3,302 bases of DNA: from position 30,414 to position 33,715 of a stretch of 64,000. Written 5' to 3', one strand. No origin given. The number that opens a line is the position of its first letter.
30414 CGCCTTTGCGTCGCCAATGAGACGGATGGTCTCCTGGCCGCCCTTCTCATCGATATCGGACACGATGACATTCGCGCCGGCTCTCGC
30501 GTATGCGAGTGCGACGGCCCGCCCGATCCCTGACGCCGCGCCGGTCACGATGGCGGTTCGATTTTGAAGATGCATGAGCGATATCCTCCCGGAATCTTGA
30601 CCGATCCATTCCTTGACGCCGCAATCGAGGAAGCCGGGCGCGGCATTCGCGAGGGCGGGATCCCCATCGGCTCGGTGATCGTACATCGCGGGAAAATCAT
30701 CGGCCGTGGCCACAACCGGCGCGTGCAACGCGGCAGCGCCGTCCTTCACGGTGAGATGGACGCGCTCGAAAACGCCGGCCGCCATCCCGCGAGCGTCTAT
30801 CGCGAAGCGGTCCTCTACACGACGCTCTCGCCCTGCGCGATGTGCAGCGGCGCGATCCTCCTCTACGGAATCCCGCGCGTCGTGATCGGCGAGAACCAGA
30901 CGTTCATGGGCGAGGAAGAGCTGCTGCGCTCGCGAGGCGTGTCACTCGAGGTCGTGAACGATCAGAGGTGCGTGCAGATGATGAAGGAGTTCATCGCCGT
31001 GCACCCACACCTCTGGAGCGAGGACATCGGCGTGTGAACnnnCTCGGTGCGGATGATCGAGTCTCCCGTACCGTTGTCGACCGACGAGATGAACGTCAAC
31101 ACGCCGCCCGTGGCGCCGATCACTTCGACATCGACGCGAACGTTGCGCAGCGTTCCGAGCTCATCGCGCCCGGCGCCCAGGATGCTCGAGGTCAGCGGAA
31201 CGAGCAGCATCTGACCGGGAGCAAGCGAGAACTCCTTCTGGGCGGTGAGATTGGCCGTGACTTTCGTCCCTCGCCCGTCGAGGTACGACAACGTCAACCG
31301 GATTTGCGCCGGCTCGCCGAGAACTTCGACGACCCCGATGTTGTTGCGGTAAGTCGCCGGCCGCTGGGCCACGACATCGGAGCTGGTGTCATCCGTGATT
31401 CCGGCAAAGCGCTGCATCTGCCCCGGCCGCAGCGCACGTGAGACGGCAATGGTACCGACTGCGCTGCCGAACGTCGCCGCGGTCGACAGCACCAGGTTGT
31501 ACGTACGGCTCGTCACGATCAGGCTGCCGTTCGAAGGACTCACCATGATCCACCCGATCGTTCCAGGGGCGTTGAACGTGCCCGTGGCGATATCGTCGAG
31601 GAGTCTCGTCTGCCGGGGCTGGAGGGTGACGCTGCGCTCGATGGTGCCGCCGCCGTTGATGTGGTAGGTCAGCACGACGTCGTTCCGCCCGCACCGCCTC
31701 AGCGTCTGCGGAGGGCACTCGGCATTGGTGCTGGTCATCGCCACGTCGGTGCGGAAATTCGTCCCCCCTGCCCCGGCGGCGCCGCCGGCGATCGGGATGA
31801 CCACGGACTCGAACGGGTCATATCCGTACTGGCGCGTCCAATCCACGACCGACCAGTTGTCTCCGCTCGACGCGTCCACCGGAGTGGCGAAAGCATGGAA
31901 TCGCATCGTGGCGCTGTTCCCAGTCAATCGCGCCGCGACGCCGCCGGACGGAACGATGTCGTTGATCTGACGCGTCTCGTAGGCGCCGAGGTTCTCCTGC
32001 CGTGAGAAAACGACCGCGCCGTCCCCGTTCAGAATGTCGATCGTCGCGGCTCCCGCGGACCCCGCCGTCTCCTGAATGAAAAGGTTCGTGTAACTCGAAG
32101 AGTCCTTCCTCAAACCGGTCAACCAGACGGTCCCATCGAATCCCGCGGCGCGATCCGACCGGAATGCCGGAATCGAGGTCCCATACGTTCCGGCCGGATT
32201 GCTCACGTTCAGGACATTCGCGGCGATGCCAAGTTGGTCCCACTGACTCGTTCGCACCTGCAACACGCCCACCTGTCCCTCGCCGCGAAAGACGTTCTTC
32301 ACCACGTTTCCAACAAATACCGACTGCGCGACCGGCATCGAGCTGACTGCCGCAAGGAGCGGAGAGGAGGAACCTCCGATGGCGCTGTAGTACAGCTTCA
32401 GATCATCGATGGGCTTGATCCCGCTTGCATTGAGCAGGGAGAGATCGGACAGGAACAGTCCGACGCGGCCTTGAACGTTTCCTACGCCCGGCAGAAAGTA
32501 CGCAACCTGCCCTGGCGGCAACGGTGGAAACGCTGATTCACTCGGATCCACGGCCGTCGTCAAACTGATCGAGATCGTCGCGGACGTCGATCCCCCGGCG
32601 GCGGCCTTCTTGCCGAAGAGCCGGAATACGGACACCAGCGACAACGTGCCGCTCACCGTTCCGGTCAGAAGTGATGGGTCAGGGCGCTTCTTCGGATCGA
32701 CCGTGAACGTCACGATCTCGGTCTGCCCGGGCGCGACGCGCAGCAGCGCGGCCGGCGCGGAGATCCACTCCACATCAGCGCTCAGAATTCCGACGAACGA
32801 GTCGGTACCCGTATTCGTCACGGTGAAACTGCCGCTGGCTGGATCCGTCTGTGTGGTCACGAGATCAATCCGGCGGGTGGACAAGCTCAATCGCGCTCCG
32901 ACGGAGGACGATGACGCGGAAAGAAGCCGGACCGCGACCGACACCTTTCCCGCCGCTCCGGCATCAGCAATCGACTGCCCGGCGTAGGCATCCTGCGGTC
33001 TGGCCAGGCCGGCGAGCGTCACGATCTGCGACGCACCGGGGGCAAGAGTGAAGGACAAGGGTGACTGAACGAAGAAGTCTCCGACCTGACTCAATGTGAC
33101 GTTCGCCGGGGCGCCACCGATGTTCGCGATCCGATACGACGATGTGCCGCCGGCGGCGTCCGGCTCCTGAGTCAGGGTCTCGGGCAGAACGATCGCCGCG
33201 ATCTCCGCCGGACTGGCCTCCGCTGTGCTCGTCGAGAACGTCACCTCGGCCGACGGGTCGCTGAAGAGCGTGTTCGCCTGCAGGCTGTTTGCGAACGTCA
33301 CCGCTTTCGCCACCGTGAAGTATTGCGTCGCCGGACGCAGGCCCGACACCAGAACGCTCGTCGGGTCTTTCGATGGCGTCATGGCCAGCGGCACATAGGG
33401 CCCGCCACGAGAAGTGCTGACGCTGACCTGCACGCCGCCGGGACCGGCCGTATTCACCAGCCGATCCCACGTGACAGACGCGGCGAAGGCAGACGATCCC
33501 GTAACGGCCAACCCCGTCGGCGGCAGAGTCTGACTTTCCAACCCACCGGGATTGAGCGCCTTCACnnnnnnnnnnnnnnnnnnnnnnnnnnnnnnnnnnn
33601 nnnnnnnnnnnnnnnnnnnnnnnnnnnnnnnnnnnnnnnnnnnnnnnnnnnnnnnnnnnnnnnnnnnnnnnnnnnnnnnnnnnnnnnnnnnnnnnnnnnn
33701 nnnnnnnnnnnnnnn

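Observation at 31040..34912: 1290-aa secreted protein with plant receptor-kinase-type LRR ectodomain architecture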

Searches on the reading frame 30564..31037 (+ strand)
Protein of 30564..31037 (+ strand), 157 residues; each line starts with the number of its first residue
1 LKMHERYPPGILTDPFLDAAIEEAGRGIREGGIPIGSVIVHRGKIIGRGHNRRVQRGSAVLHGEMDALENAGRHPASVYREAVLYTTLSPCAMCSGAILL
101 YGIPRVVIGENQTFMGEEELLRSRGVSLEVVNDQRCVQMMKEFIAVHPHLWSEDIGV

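Call 18: search_protein_families(library=pfam, proteins=[window:30564-31037:+], max_evalue=0.00001)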
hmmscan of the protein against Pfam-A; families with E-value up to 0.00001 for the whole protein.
window:30564-31037:+ (157 aa): 3 families
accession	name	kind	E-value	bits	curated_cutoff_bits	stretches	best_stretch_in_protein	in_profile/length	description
PF00383.29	dCMP_cyt_deam_1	-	1.8e-22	79.6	25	1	16-109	7-101/102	Cytidine and deoxycytidylate deaminase zinc-binding region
PF14437.12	MafB19-deam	-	2.3e-19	70.1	27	1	18-143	8-137/142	MafB19-like deaminase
PF14439.12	Bd3614-deam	-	6.6e-06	26.5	38.5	1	41-101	17-77/113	Bd3614-like deaminase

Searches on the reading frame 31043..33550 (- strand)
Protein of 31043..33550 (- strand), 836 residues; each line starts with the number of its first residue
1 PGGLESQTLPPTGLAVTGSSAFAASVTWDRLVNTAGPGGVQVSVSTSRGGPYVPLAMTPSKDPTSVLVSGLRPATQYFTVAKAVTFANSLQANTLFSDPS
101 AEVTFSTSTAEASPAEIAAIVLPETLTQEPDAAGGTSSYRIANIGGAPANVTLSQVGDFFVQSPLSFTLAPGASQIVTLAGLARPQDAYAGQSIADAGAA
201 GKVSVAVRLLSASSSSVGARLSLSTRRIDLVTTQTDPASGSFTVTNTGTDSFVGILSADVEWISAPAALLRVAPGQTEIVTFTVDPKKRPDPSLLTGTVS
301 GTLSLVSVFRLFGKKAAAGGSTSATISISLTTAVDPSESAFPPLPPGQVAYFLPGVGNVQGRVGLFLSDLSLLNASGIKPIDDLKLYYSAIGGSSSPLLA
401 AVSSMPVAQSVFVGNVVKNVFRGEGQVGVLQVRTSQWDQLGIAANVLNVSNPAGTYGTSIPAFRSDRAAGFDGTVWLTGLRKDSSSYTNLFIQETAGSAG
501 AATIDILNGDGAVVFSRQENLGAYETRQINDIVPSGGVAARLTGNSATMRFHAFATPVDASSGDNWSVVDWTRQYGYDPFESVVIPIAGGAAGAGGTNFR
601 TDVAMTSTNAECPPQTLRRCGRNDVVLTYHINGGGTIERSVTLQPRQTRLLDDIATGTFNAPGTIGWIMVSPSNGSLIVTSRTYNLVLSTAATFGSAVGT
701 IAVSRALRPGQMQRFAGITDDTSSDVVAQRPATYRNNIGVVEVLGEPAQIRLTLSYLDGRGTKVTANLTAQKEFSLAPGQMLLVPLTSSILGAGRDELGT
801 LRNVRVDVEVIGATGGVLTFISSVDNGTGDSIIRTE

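Call 9: search_solved_structures(query=window:31043-33550:-, max_evalue=10, show_alignments=0)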
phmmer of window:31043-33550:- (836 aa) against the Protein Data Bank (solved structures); distinct sequences matched with E-value up to 10: 2.
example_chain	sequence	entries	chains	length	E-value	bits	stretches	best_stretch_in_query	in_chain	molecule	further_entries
2k3p_A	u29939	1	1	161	0.7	11.3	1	139-274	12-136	TuSp1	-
3teu_A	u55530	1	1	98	1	10.7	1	11-81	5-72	Fibcon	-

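Call 10: search_protein_families(library=pfam, proteins=[window:31043-33550:-], max_evalue=10)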
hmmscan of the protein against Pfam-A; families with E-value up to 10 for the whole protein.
window:31043-33550:- (836 aa): 2 families
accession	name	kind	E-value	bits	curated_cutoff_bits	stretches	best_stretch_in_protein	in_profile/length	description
PF19190.6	BACON_2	-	0.0026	18.1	25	1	221-288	2-69/94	Viral BACON domain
PF00041.27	fn3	-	0.0048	17.5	25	1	10-85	2-70/84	Fibronectin type III domain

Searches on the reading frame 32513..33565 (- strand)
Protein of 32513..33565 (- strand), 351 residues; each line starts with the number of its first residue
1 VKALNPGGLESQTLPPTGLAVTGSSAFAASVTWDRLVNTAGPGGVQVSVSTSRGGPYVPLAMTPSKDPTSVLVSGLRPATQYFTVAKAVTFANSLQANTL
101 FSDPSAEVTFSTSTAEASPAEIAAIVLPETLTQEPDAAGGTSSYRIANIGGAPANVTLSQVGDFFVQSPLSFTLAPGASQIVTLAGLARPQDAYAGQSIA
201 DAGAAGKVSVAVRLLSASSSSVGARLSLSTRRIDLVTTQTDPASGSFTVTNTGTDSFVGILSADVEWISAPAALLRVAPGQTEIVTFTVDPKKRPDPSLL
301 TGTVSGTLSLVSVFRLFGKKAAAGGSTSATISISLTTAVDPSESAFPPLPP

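Call 53: predict_structure(alignment_id=A4)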
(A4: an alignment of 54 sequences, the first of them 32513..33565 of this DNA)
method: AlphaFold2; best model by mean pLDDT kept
length: 351 residues; sequences in the alignment: 54
mean_pLDDT: 87.8   pTM: 0.78
mean pLDDT of the five models: 87.8, 86.8, 86.2, 86.1, 84.7
residues with pLDDT >= 90: 238; 70-90: 66; 50-70: 32; < 50: 15
segments of 3 or more residues with pLDDT < 50: 1-5, 317-326
pLDDT, mean of each block of 10 residues (from residue 1): 52 89 94 92 94 97 91 95 97 87 97 89 93 94 96 97 98 97 98 97 95 91 87 87 95 93 90 94 96 78 83 61 52 65 63 68
secondary structure, 60 per line:
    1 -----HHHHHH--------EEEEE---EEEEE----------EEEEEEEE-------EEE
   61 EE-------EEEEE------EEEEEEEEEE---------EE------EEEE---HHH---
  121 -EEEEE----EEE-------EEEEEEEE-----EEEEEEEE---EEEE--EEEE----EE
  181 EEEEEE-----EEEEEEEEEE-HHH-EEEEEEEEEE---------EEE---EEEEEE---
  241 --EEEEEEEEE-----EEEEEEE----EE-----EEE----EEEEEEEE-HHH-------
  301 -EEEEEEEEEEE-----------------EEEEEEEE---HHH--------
elements in order: H6-11 E20-24 E28-32 E43-50 E58-62 E70-74 E81-90 E108-111 E122-126 E131-133 E141-148 E154-161 E165-168 E171-174 E179-186 E192-201 E207-216 E226-228 E232-237 E243-251 E257-263 E275-277 E282-289 E302-312 E330-337
